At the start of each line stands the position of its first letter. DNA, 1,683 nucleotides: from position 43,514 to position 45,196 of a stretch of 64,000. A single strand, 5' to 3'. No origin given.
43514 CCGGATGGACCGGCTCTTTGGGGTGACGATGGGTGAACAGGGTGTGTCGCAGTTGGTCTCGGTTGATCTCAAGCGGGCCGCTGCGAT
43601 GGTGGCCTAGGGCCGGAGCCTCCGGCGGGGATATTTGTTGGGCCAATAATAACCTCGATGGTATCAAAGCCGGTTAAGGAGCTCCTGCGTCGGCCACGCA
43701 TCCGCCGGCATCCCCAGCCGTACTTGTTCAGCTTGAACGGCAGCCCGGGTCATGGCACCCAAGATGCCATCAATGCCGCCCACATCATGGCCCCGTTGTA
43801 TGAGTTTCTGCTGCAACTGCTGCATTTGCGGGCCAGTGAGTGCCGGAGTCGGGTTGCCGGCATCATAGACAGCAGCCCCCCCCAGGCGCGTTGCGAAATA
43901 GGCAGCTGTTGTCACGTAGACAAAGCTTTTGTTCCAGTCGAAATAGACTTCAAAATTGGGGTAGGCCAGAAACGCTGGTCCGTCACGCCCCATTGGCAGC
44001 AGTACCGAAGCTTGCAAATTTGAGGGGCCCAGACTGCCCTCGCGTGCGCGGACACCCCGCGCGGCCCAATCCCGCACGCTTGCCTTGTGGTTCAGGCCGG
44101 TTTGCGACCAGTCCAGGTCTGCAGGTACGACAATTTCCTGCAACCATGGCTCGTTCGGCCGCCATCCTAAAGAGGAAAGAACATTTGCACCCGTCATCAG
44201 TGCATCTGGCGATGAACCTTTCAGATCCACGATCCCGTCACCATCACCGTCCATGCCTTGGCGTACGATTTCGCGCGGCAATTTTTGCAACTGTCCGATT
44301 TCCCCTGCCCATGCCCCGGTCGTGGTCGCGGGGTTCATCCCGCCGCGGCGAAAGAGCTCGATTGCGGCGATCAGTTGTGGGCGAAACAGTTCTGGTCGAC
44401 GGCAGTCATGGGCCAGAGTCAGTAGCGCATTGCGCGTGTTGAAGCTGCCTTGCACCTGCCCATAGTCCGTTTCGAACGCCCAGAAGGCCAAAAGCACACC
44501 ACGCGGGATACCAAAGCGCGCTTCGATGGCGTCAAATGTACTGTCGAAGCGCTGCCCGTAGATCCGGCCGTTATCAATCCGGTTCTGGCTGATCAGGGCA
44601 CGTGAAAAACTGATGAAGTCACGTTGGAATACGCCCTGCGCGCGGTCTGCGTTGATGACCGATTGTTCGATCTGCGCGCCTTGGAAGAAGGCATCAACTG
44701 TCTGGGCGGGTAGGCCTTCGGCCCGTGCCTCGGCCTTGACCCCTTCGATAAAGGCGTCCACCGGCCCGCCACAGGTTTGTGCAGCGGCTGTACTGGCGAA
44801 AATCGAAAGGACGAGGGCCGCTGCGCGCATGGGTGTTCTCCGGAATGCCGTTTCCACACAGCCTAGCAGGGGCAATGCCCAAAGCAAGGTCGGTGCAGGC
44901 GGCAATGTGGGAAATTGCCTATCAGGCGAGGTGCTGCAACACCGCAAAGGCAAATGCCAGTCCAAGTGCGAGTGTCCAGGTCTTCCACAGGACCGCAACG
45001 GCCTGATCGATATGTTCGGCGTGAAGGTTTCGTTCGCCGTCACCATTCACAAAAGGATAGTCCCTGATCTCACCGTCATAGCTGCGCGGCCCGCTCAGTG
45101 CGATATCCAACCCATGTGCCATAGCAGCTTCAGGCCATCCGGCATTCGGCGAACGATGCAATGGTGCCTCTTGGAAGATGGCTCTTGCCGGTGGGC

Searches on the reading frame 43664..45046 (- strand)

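Call 79: search_protein_families(library=pfam, proteins=[window:43664-45046:-], max_evalue=0.001)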
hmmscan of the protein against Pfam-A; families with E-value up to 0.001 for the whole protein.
window:43664-45046:- (460 aa): 2 families
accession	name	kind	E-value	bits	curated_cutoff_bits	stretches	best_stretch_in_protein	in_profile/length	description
PF13406.11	SLT_2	-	8.4e-82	275.1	24.3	1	97-385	3-291/292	Transglycosylase SLT domain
PF01471.23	PG_binding_1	-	9e-11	42.2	23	1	404-460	1-57/57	Putative peptidoglycan binding domain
